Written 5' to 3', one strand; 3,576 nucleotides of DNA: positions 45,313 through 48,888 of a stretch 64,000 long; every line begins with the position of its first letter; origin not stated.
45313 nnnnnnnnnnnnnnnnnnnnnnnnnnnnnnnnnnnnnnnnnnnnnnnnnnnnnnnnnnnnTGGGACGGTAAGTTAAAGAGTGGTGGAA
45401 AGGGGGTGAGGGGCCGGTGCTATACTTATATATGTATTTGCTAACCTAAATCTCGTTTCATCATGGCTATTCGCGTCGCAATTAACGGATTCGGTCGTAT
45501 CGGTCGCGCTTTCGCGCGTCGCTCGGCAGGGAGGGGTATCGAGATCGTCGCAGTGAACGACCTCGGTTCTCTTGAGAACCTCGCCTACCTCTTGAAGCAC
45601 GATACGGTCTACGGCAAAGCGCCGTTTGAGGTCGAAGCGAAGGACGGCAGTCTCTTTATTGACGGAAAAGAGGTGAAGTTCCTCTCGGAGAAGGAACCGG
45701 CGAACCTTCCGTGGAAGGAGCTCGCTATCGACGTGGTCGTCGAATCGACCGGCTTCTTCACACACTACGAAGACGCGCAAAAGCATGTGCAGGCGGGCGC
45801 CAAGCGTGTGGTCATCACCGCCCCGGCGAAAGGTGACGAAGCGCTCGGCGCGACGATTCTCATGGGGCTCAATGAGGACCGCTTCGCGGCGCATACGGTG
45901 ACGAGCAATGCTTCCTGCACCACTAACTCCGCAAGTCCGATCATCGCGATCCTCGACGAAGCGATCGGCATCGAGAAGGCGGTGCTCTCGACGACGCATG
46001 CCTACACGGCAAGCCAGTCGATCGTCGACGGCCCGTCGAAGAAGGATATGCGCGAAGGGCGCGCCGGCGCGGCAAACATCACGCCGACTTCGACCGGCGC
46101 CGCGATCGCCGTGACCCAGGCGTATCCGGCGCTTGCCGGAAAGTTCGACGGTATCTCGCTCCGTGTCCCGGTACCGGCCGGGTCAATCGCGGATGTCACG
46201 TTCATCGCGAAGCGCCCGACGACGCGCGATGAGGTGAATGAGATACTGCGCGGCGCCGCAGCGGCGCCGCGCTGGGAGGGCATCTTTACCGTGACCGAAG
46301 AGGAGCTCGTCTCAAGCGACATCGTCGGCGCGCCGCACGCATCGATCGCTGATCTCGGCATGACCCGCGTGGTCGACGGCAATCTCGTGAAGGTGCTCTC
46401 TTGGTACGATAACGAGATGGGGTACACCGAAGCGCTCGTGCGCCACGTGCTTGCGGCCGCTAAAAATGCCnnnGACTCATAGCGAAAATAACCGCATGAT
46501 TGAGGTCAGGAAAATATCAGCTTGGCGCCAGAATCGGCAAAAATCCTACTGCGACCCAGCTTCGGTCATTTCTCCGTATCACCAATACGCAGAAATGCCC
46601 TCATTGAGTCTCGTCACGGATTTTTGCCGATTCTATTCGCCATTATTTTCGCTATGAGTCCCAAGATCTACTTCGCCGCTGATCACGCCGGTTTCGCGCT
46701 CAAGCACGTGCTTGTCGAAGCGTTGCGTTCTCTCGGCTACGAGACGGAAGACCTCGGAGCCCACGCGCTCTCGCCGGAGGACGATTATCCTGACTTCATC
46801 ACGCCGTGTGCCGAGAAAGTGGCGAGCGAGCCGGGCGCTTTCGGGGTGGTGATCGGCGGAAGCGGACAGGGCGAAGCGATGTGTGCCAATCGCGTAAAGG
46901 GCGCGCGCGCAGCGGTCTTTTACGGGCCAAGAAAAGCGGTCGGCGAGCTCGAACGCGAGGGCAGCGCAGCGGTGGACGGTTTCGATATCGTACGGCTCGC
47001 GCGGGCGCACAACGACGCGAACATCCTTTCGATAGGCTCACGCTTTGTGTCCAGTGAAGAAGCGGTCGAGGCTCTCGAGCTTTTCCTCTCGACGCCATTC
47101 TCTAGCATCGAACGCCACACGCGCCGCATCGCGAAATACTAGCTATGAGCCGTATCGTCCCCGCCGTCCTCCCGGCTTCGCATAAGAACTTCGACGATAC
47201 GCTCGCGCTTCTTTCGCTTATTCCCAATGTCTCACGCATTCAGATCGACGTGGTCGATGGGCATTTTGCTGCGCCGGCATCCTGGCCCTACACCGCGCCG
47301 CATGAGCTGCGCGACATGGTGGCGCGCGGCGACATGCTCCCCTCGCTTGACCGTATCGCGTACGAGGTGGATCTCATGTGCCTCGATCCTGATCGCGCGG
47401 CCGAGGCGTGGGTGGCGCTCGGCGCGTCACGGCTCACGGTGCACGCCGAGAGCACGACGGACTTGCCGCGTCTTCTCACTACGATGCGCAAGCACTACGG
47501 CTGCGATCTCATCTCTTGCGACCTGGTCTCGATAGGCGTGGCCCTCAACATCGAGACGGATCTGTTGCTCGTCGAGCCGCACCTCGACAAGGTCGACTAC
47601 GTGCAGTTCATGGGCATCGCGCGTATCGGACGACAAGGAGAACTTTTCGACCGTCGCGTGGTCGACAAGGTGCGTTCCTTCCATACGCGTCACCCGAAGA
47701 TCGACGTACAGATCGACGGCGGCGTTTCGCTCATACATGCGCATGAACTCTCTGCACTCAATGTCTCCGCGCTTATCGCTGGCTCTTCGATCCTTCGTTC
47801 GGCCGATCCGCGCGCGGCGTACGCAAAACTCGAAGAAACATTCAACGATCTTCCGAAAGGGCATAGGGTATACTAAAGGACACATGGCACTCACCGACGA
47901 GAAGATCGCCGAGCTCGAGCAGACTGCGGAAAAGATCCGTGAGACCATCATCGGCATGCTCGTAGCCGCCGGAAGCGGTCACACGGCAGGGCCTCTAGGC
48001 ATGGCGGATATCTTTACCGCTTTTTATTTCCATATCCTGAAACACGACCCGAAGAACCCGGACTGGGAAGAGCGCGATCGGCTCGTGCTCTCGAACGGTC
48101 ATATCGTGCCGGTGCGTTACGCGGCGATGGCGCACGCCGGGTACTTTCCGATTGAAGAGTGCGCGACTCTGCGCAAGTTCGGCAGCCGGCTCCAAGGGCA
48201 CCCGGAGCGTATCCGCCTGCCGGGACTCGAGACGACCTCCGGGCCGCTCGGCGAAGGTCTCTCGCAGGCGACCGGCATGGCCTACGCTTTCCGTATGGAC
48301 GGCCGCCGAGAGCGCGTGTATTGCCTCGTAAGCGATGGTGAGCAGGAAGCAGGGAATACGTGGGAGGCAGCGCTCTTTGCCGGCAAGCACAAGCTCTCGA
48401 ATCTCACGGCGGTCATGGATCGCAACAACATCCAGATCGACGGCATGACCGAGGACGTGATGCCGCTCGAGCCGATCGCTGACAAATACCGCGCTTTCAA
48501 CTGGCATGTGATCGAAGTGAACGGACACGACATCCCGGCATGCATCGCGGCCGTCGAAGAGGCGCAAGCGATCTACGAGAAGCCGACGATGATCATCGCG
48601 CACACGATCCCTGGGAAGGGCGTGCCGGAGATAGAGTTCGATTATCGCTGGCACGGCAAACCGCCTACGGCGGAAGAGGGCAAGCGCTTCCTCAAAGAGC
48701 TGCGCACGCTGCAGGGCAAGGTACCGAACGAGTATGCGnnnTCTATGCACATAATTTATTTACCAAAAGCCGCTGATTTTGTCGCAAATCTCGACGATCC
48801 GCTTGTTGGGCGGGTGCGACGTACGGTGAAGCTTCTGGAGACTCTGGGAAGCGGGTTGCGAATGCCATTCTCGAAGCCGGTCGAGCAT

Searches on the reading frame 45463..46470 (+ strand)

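Call 22: search_protein_families(library=pfam, proteins=[window:45463-46470:+], max_evalue=0.001)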
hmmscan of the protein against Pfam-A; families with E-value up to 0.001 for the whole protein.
window:45463-46470:+ (336 aa): 2 families
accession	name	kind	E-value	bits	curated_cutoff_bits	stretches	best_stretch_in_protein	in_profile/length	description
PF02800.25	Gp_dh_C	-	1.7e-50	171.1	24.4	1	159-315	3-158/158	Glyceraldehyde 3-phosphate dehydrogenase, C-terminal domain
PF00044.30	Gp_dh_N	-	9.4e-35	119.4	31.7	1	3-101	1-100/101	Glyceraldehyde 3-phosphate dehydrogenase, NAD binding domain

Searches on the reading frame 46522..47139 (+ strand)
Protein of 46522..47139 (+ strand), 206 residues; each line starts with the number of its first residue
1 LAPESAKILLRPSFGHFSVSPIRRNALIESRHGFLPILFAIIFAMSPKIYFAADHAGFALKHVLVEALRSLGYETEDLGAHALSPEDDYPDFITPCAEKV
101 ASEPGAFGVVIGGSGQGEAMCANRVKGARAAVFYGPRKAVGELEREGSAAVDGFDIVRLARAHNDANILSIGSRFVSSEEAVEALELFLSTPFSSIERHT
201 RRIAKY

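Call 22: search_protein_families(library=pfam, proteins=[window:46522-47139:+], max_evalue=0.001)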
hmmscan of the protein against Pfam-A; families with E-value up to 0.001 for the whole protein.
window:46522-47139:+ (206 aa): 1 family
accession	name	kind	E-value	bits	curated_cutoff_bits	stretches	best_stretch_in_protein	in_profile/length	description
PF02502.23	LacAB_rpiB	-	5.3e-38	130.5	24.7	2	49-139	1-90/138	Ribose/Galactose Isomerase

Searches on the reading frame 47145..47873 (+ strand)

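Call 22: search_protein_families(library=pfam, proteins=[window:47145-47873:+], max_evalue=0.001)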
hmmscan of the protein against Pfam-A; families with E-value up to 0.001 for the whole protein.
window:47145-47873:+ (243 aa): 1 family
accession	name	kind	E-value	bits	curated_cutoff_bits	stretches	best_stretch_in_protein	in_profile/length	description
PF00834.25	Ribul_P_3_epim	-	3.2e-20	72.8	21.1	1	4-216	2-197/198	Ribulose-phosphate 3 epimerase family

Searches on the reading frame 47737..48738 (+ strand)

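Call 22: search_protein_families(library=pfam, proteins=[window:47737-48738:+], max_evalue=0.001)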
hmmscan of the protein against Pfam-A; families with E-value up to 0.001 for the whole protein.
window:47737-48738:+ (334 aa): 3 families
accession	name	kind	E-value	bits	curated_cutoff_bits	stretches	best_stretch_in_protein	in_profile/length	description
PF00456.26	Transketolase_N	-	3.3e-60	204.3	22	1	62-317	4-270/334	Transketolase, thiamine diphosphate binding domain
PF13292.11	DXP_synthase_N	-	1.1e-10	41.7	21.2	1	54-235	12-176/274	1-deoxy-D-xylulose-5-phosphate synthase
PF00676.26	E1_dh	-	3.2e-09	36.6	22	1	165-278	97-209/300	Dehydrogenase E1 component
